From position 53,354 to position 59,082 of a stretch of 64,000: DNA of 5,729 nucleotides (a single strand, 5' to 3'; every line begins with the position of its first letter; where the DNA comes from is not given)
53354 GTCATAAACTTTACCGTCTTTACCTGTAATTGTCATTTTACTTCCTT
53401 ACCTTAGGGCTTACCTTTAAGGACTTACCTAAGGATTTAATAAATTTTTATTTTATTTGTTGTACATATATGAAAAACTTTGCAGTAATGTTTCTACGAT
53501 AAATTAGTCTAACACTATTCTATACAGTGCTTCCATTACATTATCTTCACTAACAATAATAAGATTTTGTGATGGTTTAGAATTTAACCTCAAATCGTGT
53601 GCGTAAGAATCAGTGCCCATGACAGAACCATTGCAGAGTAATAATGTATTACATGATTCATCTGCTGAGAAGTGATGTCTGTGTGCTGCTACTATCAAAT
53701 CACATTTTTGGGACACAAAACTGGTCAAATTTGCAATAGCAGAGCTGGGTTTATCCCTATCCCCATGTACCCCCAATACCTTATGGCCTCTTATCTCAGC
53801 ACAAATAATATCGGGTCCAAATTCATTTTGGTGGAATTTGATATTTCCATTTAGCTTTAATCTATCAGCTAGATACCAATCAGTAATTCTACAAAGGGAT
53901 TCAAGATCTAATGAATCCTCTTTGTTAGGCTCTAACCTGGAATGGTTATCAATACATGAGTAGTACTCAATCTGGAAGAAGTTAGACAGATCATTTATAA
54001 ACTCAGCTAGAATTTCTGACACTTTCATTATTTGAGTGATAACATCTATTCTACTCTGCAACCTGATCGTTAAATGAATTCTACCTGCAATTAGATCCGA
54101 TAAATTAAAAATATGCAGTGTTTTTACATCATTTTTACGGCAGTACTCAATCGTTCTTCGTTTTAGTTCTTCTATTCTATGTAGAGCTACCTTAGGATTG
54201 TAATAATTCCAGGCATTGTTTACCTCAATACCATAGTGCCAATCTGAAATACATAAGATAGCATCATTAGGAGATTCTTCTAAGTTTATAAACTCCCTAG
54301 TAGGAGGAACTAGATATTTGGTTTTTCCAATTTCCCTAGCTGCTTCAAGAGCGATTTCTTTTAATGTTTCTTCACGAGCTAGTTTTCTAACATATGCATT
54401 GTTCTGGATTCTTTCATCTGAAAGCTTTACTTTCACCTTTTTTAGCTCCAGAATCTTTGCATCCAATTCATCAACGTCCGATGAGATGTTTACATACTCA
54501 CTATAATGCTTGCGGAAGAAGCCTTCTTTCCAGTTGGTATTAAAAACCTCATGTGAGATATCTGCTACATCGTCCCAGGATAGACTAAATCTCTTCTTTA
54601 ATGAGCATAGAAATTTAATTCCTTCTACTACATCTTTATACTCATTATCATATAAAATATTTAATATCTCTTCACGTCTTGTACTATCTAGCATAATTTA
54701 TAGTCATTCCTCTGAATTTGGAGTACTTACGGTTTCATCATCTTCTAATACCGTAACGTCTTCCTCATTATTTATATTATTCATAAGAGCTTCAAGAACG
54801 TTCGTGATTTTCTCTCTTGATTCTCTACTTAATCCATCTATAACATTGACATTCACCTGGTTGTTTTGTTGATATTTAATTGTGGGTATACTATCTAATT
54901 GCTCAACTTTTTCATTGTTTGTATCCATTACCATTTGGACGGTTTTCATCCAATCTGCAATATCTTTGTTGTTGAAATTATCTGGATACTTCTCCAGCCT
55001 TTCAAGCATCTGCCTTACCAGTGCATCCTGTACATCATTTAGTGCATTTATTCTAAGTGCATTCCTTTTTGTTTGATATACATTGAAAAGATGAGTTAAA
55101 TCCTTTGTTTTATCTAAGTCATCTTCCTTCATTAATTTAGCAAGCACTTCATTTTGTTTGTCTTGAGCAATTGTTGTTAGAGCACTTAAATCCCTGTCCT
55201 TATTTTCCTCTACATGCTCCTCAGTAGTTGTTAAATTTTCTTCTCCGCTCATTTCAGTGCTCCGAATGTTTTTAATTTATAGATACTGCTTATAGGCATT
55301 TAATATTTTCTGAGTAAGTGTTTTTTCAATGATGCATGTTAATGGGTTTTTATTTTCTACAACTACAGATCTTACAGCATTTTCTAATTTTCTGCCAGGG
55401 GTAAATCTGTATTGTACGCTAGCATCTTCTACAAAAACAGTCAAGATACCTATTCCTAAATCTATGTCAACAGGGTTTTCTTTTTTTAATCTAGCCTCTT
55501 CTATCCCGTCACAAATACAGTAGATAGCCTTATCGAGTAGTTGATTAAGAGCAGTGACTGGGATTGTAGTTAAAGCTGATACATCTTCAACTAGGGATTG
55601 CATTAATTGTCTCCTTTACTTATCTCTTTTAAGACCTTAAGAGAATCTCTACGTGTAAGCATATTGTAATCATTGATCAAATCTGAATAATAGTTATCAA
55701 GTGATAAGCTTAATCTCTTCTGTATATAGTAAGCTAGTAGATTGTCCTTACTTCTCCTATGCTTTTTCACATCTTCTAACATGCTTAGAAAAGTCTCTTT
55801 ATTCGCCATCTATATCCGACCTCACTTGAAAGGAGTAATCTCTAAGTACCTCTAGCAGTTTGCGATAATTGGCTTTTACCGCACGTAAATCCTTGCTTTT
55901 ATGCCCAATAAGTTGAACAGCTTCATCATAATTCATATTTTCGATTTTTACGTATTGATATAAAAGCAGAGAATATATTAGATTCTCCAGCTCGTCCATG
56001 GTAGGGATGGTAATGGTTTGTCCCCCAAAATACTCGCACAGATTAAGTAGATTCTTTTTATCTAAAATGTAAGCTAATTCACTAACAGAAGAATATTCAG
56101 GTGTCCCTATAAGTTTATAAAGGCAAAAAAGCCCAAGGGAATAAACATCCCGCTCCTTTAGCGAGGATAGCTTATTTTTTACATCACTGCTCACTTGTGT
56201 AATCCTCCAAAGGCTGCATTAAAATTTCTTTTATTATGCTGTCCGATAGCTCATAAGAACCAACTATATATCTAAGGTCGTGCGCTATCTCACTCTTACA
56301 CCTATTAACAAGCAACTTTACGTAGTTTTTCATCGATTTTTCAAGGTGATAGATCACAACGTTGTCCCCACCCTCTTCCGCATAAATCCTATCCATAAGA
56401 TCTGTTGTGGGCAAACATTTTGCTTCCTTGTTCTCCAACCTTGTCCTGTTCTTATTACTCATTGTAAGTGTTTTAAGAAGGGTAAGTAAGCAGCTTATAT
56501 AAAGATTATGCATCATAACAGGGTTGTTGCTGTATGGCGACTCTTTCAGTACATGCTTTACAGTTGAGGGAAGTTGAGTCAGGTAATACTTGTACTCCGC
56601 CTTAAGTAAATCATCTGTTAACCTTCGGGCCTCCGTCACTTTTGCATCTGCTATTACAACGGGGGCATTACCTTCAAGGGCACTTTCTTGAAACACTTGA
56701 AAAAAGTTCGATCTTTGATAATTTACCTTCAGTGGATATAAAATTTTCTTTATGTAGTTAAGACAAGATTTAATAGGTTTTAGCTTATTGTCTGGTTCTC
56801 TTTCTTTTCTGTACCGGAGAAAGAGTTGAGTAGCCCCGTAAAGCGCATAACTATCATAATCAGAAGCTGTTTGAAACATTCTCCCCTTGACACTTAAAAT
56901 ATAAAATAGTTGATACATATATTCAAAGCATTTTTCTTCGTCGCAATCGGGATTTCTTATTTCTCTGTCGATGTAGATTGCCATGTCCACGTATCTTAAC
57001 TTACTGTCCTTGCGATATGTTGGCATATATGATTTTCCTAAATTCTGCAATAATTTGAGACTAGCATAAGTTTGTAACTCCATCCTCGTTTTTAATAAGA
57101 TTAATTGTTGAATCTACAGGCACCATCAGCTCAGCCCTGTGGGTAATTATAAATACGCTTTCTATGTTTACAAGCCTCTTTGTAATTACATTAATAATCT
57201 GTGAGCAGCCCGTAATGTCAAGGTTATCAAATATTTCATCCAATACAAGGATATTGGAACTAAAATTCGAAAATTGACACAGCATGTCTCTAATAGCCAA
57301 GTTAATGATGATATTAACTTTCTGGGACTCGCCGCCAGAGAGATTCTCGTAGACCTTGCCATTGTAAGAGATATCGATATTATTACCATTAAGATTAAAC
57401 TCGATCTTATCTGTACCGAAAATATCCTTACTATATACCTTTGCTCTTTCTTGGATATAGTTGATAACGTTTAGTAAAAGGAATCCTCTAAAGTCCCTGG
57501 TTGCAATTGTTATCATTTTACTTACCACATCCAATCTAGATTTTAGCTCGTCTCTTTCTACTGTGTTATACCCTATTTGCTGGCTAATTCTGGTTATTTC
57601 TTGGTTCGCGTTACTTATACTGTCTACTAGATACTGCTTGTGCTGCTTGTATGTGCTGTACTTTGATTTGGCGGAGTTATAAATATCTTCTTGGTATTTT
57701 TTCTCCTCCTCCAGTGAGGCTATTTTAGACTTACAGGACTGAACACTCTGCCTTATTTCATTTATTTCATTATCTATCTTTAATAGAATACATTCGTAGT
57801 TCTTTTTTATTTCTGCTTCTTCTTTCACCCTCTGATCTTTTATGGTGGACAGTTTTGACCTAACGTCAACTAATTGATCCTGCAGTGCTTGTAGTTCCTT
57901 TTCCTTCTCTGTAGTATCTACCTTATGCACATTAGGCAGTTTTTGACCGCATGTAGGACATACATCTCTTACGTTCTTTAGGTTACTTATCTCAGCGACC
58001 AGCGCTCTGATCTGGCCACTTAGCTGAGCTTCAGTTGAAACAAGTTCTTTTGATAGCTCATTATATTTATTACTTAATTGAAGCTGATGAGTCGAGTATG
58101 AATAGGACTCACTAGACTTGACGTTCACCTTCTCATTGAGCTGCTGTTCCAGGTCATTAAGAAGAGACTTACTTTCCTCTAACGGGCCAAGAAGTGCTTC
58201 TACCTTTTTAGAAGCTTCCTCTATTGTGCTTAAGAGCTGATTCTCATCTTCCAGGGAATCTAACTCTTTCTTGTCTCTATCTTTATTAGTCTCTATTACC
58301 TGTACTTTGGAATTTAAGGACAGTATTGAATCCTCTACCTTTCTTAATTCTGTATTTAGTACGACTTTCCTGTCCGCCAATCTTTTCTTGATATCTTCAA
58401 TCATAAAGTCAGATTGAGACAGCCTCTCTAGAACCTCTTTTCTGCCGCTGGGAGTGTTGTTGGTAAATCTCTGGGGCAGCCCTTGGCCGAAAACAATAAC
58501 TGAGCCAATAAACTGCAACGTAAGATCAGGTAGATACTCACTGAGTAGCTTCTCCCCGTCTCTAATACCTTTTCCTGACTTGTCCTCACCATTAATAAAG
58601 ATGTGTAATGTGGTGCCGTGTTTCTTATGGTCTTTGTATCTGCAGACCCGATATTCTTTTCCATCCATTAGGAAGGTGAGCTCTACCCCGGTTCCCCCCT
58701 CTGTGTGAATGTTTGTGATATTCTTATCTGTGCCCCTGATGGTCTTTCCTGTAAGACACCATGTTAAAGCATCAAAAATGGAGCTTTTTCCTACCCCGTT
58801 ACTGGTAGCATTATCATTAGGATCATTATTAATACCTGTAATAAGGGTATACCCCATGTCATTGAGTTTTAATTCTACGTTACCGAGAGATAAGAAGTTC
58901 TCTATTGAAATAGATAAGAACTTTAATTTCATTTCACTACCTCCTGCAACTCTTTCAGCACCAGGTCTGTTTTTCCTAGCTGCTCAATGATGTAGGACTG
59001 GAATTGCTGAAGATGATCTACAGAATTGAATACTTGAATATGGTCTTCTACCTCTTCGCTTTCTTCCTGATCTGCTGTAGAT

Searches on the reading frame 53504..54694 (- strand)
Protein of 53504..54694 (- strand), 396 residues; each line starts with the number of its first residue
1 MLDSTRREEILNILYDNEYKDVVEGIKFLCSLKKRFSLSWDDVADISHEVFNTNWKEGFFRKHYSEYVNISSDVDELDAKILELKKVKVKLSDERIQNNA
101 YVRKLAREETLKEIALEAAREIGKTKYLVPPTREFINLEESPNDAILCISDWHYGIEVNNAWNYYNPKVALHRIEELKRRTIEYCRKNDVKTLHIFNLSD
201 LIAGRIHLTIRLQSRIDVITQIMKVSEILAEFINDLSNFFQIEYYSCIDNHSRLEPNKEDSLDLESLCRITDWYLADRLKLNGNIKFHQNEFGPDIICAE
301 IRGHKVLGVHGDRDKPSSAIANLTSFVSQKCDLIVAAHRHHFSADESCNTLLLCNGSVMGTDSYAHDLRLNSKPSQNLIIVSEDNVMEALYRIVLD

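Call 86: search_protein_families(library=phrogs, proteins=[window:53504-54694:-], max_evalue=0.00001)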
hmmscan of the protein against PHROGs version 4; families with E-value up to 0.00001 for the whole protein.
window:53504-54694:- (396 aa): 1 family
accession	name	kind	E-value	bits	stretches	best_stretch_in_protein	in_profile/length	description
phrog_284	-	DNA, RNA and nucleotide metabolism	3.9e-62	211.4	1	34-395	18-394/398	exonuclease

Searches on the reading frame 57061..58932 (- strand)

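Call 86: search_protein_families(library=phrogs, proteins=[window:57061-58932:-], max_evalue=0.00001)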
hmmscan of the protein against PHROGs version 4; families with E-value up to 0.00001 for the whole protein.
window:57061-58932:- (623 aa): 4 families
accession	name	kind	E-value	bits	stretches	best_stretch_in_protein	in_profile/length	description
phrog_77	-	DNA, RNA and nucleotide metabolism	5.3e-82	277.8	1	1-620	294-951/967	SbcC-like subunit of palindrome specific endonuclease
phrog_21388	-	DNA, RNA and nucleotide metabolism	1.5e-25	90.7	1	3-117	2-116/126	exonuclease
phrog_1499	-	unknown function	7.8e-17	62.6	1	1-319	1-282/427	-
phrog_293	-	moron, auxiliary metabolic gene and host takeover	4.1e-07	29.4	1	487-603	506-611/1058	ABC transporter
